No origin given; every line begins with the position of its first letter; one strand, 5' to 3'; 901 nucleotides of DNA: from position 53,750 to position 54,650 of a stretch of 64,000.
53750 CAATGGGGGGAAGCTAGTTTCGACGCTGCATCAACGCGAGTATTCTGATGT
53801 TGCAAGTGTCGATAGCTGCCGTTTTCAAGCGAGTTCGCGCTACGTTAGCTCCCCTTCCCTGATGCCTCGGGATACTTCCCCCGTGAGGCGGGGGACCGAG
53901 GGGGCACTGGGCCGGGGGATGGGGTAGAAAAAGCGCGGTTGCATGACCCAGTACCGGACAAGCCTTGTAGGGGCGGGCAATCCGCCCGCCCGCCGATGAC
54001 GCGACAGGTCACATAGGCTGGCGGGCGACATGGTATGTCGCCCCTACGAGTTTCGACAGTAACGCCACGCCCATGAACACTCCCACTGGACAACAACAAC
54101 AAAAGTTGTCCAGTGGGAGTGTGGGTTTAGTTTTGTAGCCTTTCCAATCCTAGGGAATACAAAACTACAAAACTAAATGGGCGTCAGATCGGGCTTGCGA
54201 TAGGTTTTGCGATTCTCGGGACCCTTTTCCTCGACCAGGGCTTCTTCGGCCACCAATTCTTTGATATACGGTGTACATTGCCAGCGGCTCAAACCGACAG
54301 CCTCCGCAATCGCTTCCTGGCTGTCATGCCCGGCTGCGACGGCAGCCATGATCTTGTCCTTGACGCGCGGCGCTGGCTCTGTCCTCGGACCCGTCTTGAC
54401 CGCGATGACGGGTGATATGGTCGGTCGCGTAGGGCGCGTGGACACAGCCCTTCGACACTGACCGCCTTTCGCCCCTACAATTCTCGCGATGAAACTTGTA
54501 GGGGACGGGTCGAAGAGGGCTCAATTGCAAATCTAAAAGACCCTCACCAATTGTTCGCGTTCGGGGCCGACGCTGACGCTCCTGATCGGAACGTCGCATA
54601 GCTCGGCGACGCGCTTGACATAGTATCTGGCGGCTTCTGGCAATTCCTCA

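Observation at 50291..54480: Repeat module with a 17-bp hairpin preserved by three compensatory base-pair changes, bracketing the ARH gene pair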

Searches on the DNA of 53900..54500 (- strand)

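Call 34: search_rna_families(source=window, start=53900, end=54500, threshold=evalue, max_evalue=10)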
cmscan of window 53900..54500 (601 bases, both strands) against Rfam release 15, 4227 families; matches with E-value up to 10: 15.
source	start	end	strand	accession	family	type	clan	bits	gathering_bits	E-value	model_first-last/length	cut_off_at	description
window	54119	54184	+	RF00245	mir-19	Gene; miRNA;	CL00110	20.1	50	0.38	1-79/79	no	mir-19 microRNA precursor family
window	53949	54037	-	RF03039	Peptidase-S11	Cis-reg;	-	20.1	34.8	0.73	1-84/84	no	Peptidase-S11 RNA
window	54126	54184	-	RF03956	mir-737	Gene; miRNA;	-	19.2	60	2.8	1-63/63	no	mir-737 microRNA precursor family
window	53946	53993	-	RF01838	sobemo_FSE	Cis-reg; frameshift_element;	-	18.6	55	0.4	24-79/79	no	sobemovirus ribosomal frameshift elemental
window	54126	54177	-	RF00245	mir-19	Gene; miRNA;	CL00110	17.9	50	1.4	8-72/79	no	mir-19 microRNA precursor family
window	54056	54136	-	RF00874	mir-BART12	Gene; miRNA;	-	17.6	70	1.4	1-84/84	no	mir-BART12 microRNA precursor family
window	54077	54119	-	RF00911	mir-672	Gene; miRNA;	-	17.1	97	1.6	1-81/81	no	mir-672 microRNA precursor family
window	53903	53998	+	RF01514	Afu_513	Gene; snRNA; snoRNA; CD-box;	-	17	48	0.26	15-103/103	no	A. fumigatus snoRNA Afu_513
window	54060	54142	-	RF04175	mir-1260b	Gene; miRNA;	-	16.9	81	1.9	1-108/108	no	mir-1260b microRNA precursor family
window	54127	54174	-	RF01626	ceN30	Gene; snRNA; snoRNA; CD-box;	-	16.4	65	1.5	1-73/73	no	Caenorhabditis snoRNA ceN30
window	54078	54121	-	RF03966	mir-76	Gene; miRNA;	-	15.7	75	2.9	1-80/80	no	mir-76 microRNA precursor family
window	54156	54213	-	RF04060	mir-703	Gene; miRNA;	-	15.3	88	8.7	1-67/67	no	mir-703 microRNA precursor family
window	54071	54170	-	RF00322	SNORA31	Gene; snRNA; snoRNA; HACA-box;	-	14.9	40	5.6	1-130/130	no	Small nucleolar RNA SNORA31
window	54067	54130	+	RF03730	mir-7615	Gene; miRNA;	-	13.9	90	9.2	1-64/64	no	mir-7615 microRNA precursor family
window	54268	54394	-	RF02041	HOTTIP_2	Gene; lncRNA;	-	8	80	1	252-374/374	no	HOXA transcript at the distal tip, conserved region 2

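Call 41: build_rna_model(alignment_id=A3, structure=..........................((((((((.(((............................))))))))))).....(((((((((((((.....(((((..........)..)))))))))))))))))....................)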
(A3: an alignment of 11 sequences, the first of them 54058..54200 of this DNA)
Model R1 built from alignment A3 (11 sequences, 155 columns); structure: as given.
model positions 145; base pairs 29; branch points 1; effective number of sequences 2.07; information 0.59 bits per position. Calibrated on 0.2 Mb of random sequence (short: E-values are rough).
structure used (alignment columns):
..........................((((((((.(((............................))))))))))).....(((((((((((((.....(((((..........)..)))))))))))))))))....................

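Call 42: search_with_rna_model(model_id=R1, sources=[window, L017, L018, L019, L020, L021, L022, L023, L024, L025, L026, L028, L029, L030], max_evalue=1, make_alignment=true)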
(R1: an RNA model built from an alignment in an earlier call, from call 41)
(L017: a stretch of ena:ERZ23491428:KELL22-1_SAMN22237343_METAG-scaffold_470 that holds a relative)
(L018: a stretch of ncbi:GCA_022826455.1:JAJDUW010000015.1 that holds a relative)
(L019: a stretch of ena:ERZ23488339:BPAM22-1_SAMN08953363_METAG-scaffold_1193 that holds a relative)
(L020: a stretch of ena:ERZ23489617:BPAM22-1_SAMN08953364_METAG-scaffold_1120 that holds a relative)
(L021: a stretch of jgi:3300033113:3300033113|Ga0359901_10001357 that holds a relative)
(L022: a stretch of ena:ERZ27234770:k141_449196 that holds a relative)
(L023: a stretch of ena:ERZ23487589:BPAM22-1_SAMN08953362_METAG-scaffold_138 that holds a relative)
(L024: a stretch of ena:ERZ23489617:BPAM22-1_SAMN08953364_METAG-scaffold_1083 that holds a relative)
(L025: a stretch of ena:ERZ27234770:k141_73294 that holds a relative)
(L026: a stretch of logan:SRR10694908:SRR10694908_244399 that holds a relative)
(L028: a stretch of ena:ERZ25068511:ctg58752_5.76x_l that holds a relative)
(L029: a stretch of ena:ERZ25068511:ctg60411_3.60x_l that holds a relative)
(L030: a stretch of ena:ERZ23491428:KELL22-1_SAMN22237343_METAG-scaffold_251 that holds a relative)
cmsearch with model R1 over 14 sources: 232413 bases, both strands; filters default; matches with E-value up to 1: 39.
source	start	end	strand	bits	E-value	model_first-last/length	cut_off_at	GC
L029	10143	10286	+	150.9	7.3e-39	1-145/145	no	0.49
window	54058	54201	-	149.9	1.4e-38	1-145/145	no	0.47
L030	10149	10292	+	149.9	1.4e-38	1-145/145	no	0.47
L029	9836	9979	+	149.5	1.8e-38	1-145/145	no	0.49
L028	10143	10286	+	149.4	1.9e-38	1-145/145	no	0.5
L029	9445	9588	+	149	2.4e-38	1-145/145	no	0.49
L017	10149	10291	+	147.4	6.7e-38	1-145/145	no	0.5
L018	10142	10286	+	147.2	7.6e-38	1-145/145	no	0.46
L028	7713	7856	+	142.9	1.2e-36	1-145/145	no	0.49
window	50281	50424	-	142.8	1.2e-36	1-145/145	no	0.5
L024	10218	10371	+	97.8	2.1e-24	1-145/145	no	0.47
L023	10218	10371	+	95.9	7e-24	1-145/145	no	0.46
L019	10208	10357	+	91.1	1.4e-22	1-145/145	no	0.51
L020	10208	10357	+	91.1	1.4e-22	1-145/145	no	0.51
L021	10208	10357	+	91.1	1.4e-22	1-145/145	no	0.51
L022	3039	3188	+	91.1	1.4e-22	1-145/145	no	0.51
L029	9597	9700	+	79.6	1.9e-19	26-139/145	no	0.58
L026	1196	1318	+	63.7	4.1e-15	1-115/145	3'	0.4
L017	10228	10273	-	34.8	3e-07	81-126/145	no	0.48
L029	9915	9960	-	34.7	3.2e-07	81-126/145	no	0.48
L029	10222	10267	-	34.7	3.2e-07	81-126/145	no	0.48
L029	9524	9569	-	34.2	4.4e-07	81-126/145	no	0.5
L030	10228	10273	-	33.2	8.1e-07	81-126/145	no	0.48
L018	10222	10267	-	31.7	2.1e-06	81-126/145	no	0.48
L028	10223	10268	-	28.8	1.4e-05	81-126/145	no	0.48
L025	7553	7617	+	24.2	0.00023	1-63/145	3'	0.42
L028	7793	7838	-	22.2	0.00084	81-126/145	no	0.48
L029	10350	10389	-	21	0.0018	82-125/145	no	0.55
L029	9597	9644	-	16.3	0.033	26-75/145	no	0.54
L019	10293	10332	-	15.6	0.051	87-120/145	no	0.45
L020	10293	10332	-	15.6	0.051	87-120/145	no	0.45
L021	10293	10332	-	15.6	0.051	87-120/145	no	0.45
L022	3124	3163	-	15.6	0.051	87-120/145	no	0.45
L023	10306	10346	-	13.7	0.17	87-120/145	no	0.44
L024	10306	10346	-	13.7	0.17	87-120/145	no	0.44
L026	1132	1299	-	12.8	0.29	1-145/145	no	0.46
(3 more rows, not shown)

Alignment A4: 39 matches aligned to the model, 226 columns, each read 5' to 3' on its own strand. Consensus structure (alignment columns), stored with it:
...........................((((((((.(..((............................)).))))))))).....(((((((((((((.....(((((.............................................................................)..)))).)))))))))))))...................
